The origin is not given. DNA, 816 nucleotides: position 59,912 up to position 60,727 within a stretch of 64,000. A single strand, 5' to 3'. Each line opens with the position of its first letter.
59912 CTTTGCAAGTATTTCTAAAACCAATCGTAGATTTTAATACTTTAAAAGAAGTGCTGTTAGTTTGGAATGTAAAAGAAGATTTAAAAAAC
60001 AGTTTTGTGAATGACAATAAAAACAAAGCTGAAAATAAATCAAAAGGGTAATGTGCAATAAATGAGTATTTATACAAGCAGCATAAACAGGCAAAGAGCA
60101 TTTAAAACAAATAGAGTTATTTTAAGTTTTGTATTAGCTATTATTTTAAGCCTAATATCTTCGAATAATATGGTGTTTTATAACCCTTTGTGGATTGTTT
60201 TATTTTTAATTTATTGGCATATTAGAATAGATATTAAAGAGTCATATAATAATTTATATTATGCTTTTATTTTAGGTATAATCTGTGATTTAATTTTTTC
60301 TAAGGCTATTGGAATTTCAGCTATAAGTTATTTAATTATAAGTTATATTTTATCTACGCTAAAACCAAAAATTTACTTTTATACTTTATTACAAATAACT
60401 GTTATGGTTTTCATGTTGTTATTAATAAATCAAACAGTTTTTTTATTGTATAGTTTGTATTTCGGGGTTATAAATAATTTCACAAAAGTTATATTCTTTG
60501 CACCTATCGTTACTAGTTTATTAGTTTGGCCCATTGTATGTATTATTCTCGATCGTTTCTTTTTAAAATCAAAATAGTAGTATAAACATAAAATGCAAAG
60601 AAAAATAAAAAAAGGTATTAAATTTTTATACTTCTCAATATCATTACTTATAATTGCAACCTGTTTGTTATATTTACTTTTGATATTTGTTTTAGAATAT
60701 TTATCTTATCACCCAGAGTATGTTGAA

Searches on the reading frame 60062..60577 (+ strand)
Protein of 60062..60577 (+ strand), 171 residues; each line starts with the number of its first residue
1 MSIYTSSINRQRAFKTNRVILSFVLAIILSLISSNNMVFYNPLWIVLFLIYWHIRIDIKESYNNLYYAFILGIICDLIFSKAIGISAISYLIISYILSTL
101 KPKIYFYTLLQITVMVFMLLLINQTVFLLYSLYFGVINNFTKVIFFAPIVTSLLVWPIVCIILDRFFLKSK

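Call 54: find_encoding_contigs(protein=window:60062-60577:+, flank=10000, max_places=2)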
Protein window:60062-60577:+ (171 aa): 23 contigs read that carry it; 2 places shown.
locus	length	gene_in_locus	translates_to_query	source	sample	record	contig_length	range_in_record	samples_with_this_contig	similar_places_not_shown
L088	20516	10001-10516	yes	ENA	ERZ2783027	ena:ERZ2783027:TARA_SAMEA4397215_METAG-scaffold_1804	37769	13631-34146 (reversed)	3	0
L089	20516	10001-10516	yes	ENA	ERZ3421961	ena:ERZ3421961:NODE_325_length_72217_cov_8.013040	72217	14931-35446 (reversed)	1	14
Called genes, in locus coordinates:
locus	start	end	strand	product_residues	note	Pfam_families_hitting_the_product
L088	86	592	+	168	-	-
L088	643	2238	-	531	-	PF25390:WD40_RLD, PF13540:RCC1_2 (weak), PF00415:RCC1, PF25390:WD40_RLD, PF13540:RCC1_2 (weak)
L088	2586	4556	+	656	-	-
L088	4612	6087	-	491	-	PF02934:GatB_N, PF02637:GatB_Yqey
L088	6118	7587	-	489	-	PF01425:Amidase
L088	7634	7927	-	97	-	PF02686:GatC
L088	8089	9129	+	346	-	PF06723:MreB_Mbl, PF00022:Actin, PF00012:HSP70, PF11104:PilM_2 (faint), PF14450:FtsA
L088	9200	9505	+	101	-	-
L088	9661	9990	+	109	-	-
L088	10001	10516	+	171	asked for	PF04093:MreD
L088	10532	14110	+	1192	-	PF13116:YhdP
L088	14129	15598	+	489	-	PF01523:PmbA_TldD_1st, PF19290:PmbA_TldD_2nd, PF19289:PmbA_TldD_3rd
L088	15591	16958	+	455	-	PF01523:PmbA_TldD_1st, PF19290:PmbA_TldD_2nd, PF19289:PmbA_TldD_3rd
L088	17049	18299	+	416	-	PF02397:Bac_transf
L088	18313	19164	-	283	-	PF07478:Dala_Dala_lig_C, PF08443:RimK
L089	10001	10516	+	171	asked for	PF04093:MreD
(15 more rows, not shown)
